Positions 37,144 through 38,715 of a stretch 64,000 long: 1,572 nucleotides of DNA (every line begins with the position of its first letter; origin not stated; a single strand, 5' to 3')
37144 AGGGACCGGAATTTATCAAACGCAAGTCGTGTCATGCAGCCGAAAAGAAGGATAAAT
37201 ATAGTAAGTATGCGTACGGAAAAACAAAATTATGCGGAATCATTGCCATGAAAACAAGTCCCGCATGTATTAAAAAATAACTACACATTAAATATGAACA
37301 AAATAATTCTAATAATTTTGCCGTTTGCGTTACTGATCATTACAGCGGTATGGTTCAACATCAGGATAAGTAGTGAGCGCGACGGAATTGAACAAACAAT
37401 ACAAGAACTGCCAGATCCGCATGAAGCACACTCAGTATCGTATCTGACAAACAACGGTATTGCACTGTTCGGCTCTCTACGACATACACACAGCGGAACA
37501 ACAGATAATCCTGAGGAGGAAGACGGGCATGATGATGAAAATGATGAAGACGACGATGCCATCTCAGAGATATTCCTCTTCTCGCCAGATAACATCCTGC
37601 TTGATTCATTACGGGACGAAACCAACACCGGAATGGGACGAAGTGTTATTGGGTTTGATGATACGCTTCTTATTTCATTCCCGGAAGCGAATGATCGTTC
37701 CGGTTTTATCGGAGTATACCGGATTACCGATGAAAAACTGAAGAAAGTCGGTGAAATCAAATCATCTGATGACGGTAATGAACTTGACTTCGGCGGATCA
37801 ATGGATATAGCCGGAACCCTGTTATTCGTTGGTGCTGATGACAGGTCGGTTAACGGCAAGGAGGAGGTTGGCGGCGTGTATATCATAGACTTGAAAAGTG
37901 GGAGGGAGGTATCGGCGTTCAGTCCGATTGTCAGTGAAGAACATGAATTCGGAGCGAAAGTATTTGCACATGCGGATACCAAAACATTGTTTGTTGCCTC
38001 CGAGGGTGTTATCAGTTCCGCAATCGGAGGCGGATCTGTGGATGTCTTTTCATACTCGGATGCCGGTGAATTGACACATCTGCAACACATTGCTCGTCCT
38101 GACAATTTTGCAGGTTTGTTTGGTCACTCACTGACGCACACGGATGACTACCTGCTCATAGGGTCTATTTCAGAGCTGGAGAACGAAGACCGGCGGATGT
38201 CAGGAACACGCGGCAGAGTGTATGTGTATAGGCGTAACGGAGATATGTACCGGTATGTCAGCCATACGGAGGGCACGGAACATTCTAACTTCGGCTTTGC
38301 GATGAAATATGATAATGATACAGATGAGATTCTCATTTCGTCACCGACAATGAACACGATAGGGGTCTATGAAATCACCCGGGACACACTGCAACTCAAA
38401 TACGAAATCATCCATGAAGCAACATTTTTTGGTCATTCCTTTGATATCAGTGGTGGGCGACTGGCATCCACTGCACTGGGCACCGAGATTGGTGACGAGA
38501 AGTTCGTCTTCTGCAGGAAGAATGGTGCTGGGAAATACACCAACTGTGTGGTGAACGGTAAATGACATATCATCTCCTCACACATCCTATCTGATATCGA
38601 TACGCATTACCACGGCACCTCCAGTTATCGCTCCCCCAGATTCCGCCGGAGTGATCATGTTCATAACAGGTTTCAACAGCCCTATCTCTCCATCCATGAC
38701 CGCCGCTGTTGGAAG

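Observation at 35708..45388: Duplicated two-gene modules: truncated Cys-rich cassette followed by a membrane FG-GAP beta-propeller gene (B-P1 and D-P2)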

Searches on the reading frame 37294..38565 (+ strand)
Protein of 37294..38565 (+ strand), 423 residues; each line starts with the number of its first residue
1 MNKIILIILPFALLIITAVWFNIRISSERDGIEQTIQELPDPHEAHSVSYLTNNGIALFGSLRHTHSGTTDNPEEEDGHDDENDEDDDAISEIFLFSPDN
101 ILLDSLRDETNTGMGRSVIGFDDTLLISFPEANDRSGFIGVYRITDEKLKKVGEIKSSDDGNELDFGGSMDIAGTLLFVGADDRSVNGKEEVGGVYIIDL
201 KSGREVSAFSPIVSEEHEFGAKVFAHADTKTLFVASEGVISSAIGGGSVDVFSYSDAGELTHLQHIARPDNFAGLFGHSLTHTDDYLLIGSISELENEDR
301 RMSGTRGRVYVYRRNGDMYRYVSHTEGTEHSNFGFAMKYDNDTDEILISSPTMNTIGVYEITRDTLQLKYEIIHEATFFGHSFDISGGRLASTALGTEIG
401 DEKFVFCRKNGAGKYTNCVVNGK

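Call 5: search_protein_families(library=pfam, proteins=[window:37294-38565:+], max_evalue=0.1)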
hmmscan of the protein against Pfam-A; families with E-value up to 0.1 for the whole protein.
window:37294-38565:+ (423 aa): 1 family
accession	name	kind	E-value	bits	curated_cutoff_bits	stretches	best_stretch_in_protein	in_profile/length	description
PF14312.12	FG-GAP_2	-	2.8e-05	24.6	23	0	157-197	9-48/49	FG-GAP repeat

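Call 9: find_encoding_contigs(protein=window:37294-38565:+, flank=10000, max_places=6)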
Protein window:37294-38565:+ (423 aa): no gene with exactly this product is on record in the collection.

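Call 10: find_homologous_proteins(query=window:37294-38562:+)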
Query window:37294-38562:+ (423 aa): 2 proteins with E <= 0.001 among 6748 candidates.
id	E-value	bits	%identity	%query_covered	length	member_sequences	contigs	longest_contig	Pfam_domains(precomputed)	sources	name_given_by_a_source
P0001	4.5e-279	944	100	100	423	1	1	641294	-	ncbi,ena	-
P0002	3.1e-176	605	65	99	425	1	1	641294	-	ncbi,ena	-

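Call 12: find_encoding_contigs(protein=P0001, flank=10000, max_places=4)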
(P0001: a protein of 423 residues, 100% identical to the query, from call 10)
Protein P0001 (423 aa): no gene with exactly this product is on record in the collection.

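Call 14: list_cluster_members(proteins=[P0001, P0002])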
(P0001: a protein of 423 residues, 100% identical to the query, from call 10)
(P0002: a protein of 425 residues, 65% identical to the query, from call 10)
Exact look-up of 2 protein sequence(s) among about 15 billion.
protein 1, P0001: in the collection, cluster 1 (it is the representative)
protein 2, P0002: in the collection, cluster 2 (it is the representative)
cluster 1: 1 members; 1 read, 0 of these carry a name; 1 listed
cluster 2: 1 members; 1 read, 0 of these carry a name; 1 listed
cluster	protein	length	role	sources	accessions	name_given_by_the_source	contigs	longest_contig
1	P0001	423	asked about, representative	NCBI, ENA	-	-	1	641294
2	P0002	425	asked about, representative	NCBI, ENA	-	-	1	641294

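Call 16: find_related_loci(query=A1, collection=genome_contigs, flank=10000)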
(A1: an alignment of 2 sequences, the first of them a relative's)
Query A1 (423 aa) in genome_contigs; peptide patterns used: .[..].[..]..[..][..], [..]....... (x = any residue, [..] = any of these).
598 stretches matched a pattern, but none encodes a relative of the query by tblastn (E <= 1e-3).

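Call 17: search_protein_representatives(alignment_id=A1)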
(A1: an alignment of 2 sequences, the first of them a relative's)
Query: 2 sequences, 428 profile positions. Proteins with E-value up to 0.001 (for the whole library): 1871; up to 1e-10: 67; up to 1e-30: 1. The best 150 are listed.
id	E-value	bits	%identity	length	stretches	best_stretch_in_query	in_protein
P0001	6.9e-265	895.2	-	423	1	1-428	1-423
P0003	4.2e-22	95.3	-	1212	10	165-315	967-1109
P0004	9.8e-21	90.8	-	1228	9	150-259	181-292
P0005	5.1e-19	85.1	-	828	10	153-207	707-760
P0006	5.0e-18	81.9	-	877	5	141-305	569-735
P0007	7.9e-17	77.9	-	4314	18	132-189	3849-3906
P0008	2.6e-16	76.2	-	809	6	139-251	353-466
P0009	5.6e-16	75.1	-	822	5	119-323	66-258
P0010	7.7e-16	74.6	-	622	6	157-203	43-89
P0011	4.0e-15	72.3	-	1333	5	156-340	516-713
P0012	9.6e-15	71.0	-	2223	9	115-299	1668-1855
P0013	1.0e-14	71.0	-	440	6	117-214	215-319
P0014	7.2e-14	68.2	-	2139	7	162-398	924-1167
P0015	7.9e-14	68.0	-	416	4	170-234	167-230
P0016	8.7e-14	67.9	-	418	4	170-318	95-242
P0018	1.3e-13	67.3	-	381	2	138-357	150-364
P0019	1.3e-13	67.3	-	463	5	170-274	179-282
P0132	1.7e-09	53.8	-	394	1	133-347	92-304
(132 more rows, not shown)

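Call 31: search_protein_families(library=pfam, proteins=[P0003, P0004, P0006, P0009, P0013, P0015, P0016, P0018, P0019, P0132], max_evalue=0.001)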
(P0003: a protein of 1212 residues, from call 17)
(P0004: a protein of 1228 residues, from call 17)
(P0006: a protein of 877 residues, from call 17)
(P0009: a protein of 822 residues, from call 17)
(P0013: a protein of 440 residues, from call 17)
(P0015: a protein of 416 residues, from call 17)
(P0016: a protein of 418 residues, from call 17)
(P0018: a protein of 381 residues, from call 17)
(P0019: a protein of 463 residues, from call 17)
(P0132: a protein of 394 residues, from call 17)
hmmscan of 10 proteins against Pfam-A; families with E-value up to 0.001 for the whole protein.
P0003 (1212 aa): 2 families
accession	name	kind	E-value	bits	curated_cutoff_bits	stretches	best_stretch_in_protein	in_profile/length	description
PF14312.12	FG-GAP_2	-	3.1e-126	411.9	23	16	907-951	6-49/49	FG-GAP repeat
PF13360.13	PQQ_2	-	3.6e-06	27.2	27.6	0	466-622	62-199/233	Outer membrane protein assembly factor BamB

P0004 (1228 aa): 4 families
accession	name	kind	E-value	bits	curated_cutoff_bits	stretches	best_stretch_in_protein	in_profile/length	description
PF14312.12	FG-GAP_2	-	3.1e-189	613.6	23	14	568-617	1-49/49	FG-GAP repeat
PF20148.4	DUF6531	-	1.1e-11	45.3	24.1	1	943-1023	4-74/74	Domain of unknown function (DUF6531)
PF13415.12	Kelch_3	-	4.4e-07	30.4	22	0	154-192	3-38/48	Galactose oxidase, central domain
PF13418.12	Kelch_4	-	0.00011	22.5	21.6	0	229-247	30-48/49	Galactose oxidase, central domain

P0006 (877 aa): 3 families
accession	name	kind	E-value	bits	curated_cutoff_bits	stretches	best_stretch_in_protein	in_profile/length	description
PF14312.12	FG-GAP_2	-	6.6e-119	388.4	23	10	132-180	1-49/49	FG-GAP repeat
PF24681.1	Kelch_KLHDC2_KLHL20_DRC7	-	5e-11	42.8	50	1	148-309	51-203/221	KLHDC2/KLHL20/DRC7 Kelch-repeats domain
PF09582.15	AnfO_nitrog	-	0.00023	21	30.3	0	115-138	14-37/190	Iron only nitrogenase protein AnfO (AnfO_nitrog)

P0009 (822 aa): 2 families
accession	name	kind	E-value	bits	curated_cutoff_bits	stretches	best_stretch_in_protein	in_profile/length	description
PF14312.12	FG-GAP_2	-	1e-114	375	23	12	259-307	1-49/49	FG-GAP repeat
PF09582.15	AnfO_nitrog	-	7.2e-06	25.9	30.3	0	570-612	14-56/190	Iron only nitrogenase protein AnfO (AnfO_nitrog)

P0013 (440 aa): 10 families
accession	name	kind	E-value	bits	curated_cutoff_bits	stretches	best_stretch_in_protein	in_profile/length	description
PF14312.12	FG-GAP_2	-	5.7e-34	116.5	23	1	38-71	17-49/49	FG-GAP repeat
PF13418.12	Kelch_4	-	1.6e-15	57.2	21.6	0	337-383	7-48/49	Galactose oxidase, central domain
PF01344.31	Kelch_1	-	3.1e-15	55.8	20.1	0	355-377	21-43/46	Kelch motif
PF13964.12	Kelch_6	-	6.3e-13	48.7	25.3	0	98-145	4-48/50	Kelch motif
PF24981.1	Beta-prop_ATRN-LZTR1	-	5.9e-12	45.9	50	2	66-324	15-258/289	Attractin/LZTR1 beta-propeller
PF24681.1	Kelch_KLHDC2_KLHL20_DRC7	-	1.4e-11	44.6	50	1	166-384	10-202/221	KLHDC2/KLHL20/DRC7 Kelch-repeats domain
PF14481.13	Fimbrial_PilY2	-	1.5e-10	41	25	0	241-269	36-64/75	Type 4 fimbrial biogenesis protein PilY2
PF18099.7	CBM_35_2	-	1.8e-09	38.1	23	0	125-147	15-37/112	Carbohydrate binding module (family 35)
PF24996.1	NANM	-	6.1e-09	35.6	45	0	236-301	281-338/350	N-acetylneuraminate epimerase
PF07569.16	Hira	-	0.00026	21.1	25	0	243-274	88-119/220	TUP1-like enhancer of split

P0015 (416 aa): 1 family
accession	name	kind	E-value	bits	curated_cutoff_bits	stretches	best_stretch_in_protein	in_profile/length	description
PF14312.12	FG-GAP_2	-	4.3e-48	161.7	23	6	160-199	11-49/49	FG-GAP repeat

P0016 (418 aa): 3 families
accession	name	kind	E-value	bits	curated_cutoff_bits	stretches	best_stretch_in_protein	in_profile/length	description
PF14312.12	FG-GAP_2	-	4.9e-30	103.9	23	2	303-347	6-49/49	FG-GAP repeat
PF01839.29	FG-GAP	-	6.2e-07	29.6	22.1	0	326-347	18-37/37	FG-GAP repeat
PF13360.13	PQQ_2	-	6.6e-06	26.4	27.6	0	121-340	2-179/233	Outer membrane protein assembly factor BamB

P0018 (381 aa): 4 families
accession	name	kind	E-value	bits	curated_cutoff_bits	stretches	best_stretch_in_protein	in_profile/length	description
PF14312.12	FG-GAP_2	-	3.2e-49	165.3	23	4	278-323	4-49/49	FG-GAP repeat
PF01839.29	FG-GAP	-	1.9e-06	28.1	22.1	0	138-158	18-37/37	FG-GAP repeat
PF19023.6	DUF5749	-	8.1e-06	26.2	28.2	0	125-140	10-25/78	Family of unknown function (DUF5749)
PF18698.7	HisK_sensor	-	5.6e-05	24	27.3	0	134-159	99-123/126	Histidine kinase sensor domain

P0019 (463 aa): 3 families
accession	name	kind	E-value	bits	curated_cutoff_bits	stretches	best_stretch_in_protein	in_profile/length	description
PF14312.12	FG-GAP_2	-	2.1e-43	146.7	23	4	168-211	7-49/49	FG-GAP repeat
PF01839.29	FG-GAP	-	1.6e-07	31.5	22.1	0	189-211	17-37/37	FG-GAP repeat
PF13360.13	PQQ_2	-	4.2e-05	23.7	27.6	0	208-389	5-149/233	Outer membrane protein assembly factor BamB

P0132 (394 aa): 1 family
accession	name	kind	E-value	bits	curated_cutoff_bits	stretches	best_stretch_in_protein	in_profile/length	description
PF14312.12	FG-GAP_2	-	7e-60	199.5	23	4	168-216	1-49/49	FG-GAP repeat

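Call 47: predict_structure(alignment_id=A1)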
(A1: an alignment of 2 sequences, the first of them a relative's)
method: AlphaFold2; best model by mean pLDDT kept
length: 423 residues; sequences in the alignment: 2
mean_pLDDT: 68.3   pTM: 0.71
mean pLDDT of the five models: 68.3, 68.3, 68.3, 62.9, 56.3
residues with pLDDT >= 90: 35; 70-90: 194; 50-70: 110; < 50: 84
segments of 3 or more residues with pLDDT < 50: 24-46, 66-86, 133-135, 212-218, 239-245, 271-277, 300-302, 330-332, 396-400
pLDDT, mean of each block of 10 residues (from residue 1): 61 73 43 30 50 79 48 39 48 74 71 61 78 62 83 72 63 87 61 75 78 48 85 71 58 90 78 52 89 58 67 92 77 69 85 75 90 64 81 57 74 80 46
secondary structure, 60 per line:
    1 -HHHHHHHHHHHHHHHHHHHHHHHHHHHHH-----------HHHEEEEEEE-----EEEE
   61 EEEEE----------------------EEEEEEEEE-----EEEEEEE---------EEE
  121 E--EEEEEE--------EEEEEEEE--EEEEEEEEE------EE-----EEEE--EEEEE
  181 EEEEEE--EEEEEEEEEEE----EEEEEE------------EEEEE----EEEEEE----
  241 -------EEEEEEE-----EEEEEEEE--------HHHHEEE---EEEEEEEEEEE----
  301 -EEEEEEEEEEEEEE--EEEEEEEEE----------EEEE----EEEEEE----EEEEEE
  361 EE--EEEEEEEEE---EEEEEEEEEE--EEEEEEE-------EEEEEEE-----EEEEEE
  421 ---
elements in order: H2-30 E45-51 E57-65 E88-96 E102-108 E118-121 E124-129 E138-145 E148-156 E170-173 E176-186 E189-199 E204-209 E222-226 E231-236 E248-254 E260-267 H276-279 E280-282 E286-296 E302-315 E318-326 E337-340 E345-350 E355-362 E365-373 E377-386 E389-395 E403-409 E415-420

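Call 49: fold_search(model_id=the predicted structure, library=pdb)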
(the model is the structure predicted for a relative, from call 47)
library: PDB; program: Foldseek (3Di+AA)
matches with E <= 10: 1144; with E <= 0.001: 470
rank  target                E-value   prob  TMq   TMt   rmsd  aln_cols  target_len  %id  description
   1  4h5i_B                6.6e-09  1.00  0.55  0.66   5.9       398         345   11  Crystal Structure of the Guanine Nucleotide Exchange Factor Sec12 (P1 form) (released 2012-11-07)
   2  4h5i_A                1.5e-08  1.00  0.55  0.65   6.0       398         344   12  Crystal Structure of the Guanine Nucleotide Exchange Factor Sec12 (P1 form) (released 2012-11-07)
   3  4h5j_B                3.0e-08  1.00  0.56  0.67   5.6       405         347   12  Crystal Structure of the Guanine Nucleotide Exchange Factor Sec12 (P64 form) (released 2012-11-07)
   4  4h5j_A                3.0e-08  1.00  0.53  0.64   6.8       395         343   11  Crystal Structure of the Guanine Nucleotide Exchange Factor Sec12 (P64 form) (released 2012-11-07)
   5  6igb_A                4.5e-08  1.00  0.39  0.44  10.3       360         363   13  the structure of Pseudomonas aeruginosa Periplasmic gluconolactonase, PpgL (released 2018-11-21)
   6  7cqy_A                5.6e-08  1.00  0.48  0.48   5.7       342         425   12  Tetrathionate hydrolase from Acidithiobacillus ferrooxidans mutant - D325N (released 2021-01-27)
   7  9hne_E                5.9e-08  1.00  0.32  0.14  25.4       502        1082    9  Cereblon in complex with DDB1, GSPT1 and Compound-1 (released 2025-10-22)
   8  6xk9_B                7.2e-08  1.00  0.34  0.15  27.2       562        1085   11  Cereblon in complex with DDB1, CC-90009, and GSPT1 (released 2020-12-02)
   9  6l8a_E                7.9e-08  1.00  0.46  0.43   6.2       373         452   12  Tetrathionate hydrolase from Acidithiobacillus ferrooxidans (released 2020-11-11)
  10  7lps_A                9.1e-08  1.00  0.26  0.16  21.3       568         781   10  Crystal structure of DDB1-CRBN-ALV1 complex bound to Helios (IKZF2 ZF2) (released 2021-06-02)
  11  7cqy_D                1.0e-07  1.00  0.48  0.44   6.0       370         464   11  Tetrathionate hydrolase from Acidithiobacillus ferrooxidans mutant - D325N (released 2021-01-27)
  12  6l8a_F                1.3e-07  1.00  0.43  0.41   6.7       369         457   12  Tetrathionate hydrolase from Acidithiobacillus ferrooxidans (released 2020-11-11)
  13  3fgb_A                1.3e-07  1.00  0.46  0.54   7.1       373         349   13  Crystal structure of the Q89ZH8_BACTN protein from Bacteroides thetaiotaomicron. Northeast Structural Genomics Consort (released 2008-12-23)
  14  1ri6                  1.4e-07  1.00  0.47  0.58   6.3       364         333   15  Structure of a putative isomerase from E. coli (released 2003-11-25)
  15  9saf_A                1.8e-07  1.00  0.36  0.20  20.9       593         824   11  Ternary PROTAC-mediated complex of BRD4-BD1/CRBN/DDB1 and JQ1-AcQ bifunctional degrader (released 2025-10-01)
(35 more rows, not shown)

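Call 61: search_solved_structures(query=A1, max_evalue=0.1)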
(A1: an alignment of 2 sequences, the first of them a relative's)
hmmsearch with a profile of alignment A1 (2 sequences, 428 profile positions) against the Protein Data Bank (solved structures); distinct sequences matched with E-value up to 0.1: 0.

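Call 75: search_dna_similar(query=window:37294-38562:+, collection=phages, mode=protein, max_evalue=0.001, max_rows=8)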
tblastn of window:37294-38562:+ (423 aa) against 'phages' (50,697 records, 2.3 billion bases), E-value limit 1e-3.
No match.

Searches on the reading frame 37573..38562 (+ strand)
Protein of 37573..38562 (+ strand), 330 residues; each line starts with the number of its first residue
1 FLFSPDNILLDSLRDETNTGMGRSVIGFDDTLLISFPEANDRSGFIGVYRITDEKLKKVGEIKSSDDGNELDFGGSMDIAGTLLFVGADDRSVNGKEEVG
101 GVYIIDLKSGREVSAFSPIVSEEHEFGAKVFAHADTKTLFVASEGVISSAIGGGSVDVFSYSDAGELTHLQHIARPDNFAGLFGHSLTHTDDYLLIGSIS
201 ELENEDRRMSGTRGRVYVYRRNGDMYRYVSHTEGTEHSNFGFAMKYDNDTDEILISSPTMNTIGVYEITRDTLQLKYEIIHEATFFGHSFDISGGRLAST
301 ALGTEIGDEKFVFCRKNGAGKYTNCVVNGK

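Call 30: find_related_loci(query=A2, collection=metagenome_contigs, flank=10000)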
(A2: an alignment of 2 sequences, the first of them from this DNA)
Query A2 (330 aa) in metagenome_contigs; peptide patterns used: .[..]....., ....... (x = any residue, [..] = any of these).
353 stretches matched a pattern, but none encodes a relative of the query by tblastn (E <= 1e-3).
